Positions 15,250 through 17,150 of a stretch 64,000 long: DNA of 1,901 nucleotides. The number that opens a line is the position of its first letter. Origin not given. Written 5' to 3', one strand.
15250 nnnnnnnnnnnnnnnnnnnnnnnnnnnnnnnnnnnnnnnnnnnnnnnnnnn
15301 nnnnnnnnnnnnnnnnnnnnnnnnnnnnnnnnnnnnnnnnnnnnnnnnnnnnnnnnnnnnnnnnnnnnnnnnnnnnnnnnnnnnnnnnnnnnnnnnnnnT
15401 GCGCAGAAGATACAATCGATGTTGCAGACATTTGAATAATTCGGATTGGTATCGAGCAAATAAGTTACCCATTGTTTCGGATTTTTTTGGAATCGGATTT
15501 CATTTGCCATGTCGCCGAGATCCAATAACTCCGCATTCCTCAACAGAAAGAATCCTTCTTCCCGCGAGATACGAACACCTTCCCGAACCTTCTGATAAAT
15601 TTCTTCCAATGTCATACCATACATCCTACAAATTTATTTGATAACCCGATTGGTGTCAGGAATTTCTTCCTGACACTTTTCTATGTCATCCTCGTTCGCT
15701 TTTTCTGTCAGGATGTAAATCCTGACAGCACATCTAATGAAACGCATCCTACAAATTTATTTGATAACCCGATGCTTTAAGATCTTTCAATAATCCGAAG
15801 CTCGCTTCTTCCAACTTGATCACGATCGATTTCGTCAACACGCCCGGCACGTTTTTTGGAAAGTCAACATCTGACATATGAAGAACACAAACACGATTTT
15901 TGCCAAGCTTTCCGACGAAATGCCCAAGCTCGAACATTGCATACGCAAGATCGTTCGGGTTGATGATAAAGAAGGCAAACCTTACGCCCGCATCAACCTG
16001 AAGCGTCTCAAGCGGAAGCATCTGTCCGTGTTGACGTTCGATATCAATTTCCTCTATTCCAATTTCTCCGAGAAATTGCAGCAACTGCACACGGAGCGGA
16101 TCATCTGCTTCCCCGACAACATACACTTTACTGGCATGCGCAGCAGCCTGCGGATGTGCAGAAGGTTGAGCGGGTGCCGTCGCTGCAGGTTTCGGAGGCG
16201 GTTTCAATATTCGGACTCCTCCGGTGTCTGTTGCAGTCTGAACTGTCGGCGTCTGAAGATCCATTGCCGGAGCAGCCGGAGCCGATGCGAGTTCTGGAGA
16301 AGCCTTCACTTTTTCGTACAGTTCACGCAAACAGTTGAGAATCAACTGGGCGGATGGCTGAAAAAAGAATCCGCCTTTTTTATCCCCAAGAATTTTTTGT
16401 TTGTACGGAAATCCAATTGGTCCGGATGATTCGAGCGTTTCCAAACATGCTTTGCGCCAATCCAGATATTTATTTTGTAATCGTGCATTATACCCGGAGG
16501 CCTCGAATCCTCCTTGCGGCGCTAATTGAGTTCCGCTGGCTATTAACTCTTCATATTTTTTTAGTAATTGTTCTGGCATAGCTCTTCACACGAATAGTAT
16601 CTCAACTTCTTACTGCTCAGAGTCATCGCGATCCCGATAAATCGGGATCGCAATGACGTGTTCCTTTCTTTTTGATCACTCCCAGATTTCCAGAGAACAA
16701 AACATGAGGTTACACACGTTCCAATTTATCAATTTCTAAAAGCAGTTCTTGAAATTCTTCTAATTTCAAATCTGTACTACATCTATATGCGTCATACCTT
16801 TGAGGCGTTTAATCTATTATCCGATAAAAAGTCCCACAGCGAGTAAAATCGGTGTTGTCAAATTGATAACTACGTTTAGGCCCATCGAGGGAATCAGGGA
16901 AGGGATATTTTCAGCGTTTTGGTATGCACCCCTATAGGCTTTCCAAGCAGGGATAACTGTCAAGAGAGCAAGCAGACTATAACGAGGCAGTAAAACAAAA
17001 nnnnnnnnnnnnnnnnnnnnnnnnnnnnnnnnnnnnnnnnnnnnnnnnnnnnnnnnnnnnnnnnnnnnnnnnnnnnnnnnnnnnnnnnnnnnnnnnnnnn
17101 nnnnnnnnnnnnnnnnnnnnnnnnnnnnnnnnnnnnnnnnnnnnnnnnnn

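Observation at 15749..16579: Stand-alone TIR-like (COG4271/SLOG-type) nucleotide-binding protein, originally in an operon with a futalosine-pathway radical SAM gene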

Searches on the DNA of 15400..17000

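Call 83: search_rna_families(source=window, start=15400, end=17000, threshold=evalue, max_evalue=1)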
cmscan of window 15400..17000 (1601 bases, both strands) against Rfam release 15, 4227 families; matches with E-value up to 1: 0.
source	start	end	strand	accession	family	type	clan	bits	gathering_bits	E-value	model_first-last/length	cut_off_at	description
